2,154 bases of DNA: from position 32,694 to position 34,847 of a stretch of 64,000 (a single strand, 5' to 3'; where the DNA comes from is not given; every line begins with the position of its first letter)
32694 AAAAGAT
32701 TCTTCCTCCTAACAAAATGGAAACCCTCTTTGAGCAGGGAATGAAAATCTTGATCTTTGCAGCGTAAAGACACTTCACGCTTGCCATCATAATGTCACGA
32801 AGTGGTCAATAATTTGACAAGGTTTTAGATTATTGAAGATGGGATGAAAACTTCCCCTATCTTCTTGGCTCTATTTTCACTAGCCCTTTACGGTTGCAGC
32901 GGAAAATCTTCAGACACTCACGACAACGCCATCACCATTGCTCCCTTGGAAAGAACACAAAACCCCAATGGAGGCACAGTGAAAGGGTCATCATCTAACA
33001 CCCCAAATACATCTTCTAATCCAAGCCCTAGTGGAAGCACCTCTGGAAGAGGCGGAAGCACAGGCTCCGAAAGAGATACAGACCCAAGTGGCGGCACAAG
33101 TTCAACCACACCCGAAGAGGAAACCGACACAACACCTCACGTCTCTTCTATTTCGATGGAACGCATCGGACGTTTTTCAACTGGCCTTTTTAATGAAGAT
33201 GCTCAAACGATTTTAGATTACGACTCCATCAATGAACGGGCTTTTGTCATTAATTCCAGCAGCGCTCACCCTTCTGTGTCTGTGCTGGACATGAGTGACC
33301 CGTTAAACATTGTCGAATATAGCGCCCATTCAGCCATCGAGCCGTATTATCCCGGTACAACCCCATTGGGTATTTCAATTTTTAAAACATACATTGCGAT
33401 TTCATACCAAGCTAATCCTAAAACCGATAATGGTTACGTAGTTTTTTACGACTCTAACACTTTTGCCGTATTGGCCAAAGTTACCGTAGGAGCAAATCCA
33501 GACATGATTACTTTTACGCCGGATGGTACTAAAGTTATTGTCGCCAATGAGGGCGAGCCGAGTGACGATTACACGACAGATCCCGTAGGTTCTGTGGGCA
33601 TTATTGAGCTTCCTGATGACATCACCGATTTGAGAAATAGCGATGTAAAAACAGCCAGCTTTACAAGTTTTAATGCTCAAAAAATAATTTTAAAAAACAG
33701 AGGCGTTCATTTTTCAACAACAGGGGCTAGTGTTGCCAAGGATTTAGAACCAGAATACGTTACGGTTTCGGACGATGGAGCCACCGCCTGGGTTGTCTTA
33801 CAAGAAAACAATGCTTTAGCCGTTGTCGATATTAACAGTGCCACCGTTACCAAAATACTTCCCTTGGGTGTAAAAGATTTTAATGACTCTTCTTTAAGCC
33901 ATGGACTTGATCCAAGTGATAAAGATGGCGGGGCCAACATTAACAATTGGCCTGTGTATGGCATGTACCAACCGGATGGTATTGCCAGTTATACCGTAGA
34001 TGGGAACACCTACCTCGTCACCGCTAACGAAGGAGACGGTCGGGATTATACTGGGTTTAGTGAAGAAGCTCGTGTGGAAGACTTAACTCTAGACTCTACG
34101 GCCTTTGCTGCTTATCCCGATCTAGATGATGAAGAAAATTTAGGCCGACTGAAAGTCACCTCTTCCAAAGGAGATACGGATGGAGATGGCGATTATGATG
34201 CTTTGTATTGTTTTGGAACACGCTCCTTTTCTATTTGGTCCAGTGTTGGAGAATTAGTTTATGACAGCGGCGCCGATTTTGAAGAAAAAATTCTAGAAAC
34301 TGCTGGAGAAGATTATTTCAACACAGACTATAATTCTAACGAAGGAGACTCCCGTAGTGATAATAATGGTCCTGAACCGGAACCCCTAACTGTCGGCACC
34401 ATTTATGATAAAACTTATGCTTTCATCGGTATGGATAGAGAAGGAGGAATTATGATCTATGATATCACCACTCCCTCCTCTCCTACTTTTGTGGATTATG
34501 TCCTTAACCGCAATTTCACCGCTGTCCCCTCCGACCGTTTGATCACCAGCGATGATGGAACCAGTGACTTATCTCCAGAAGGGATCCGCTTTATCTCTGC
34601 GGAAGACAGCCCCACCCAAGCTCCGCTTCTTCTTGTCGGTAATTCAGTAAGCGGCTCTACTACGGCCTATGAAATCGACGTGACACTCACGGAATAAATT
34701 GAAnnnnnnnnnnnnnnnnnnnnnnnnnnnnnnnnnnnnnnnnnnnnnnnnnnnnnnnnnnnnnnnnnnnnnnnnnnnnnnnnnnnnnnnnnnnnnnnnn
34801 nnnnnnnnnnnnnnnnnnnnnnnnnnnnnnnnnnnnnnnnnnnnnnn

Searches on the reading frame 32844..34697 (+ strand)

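Call 7: search_protein_families(library=ncbifam, proteins=[window:32844-34697:+], max_evalue=0.01)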
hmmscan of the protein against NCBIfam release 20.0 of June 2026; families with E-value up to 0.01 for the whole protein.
window:32844-34697:+ (617 aa): 3 families
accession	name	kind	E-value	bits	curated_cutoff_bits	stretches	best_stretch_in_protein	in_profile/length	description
NF038117.1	choice_anch_I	subfamily_domain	1e-161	538.9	300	1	123-600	3-457/458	choice-of-anchor I family protein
TIGR03866.1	PQQ_ABC_repeats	subfamily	5.1e-08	32.3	287.3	1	152-236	21-102/310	PQQ-dependent catabolism-associated beta-propeller protein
NF052340.1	hydrazine_beta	equivalog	0.00035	19.8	560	0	296-342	70-116/372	hydrazine synthase subunit beta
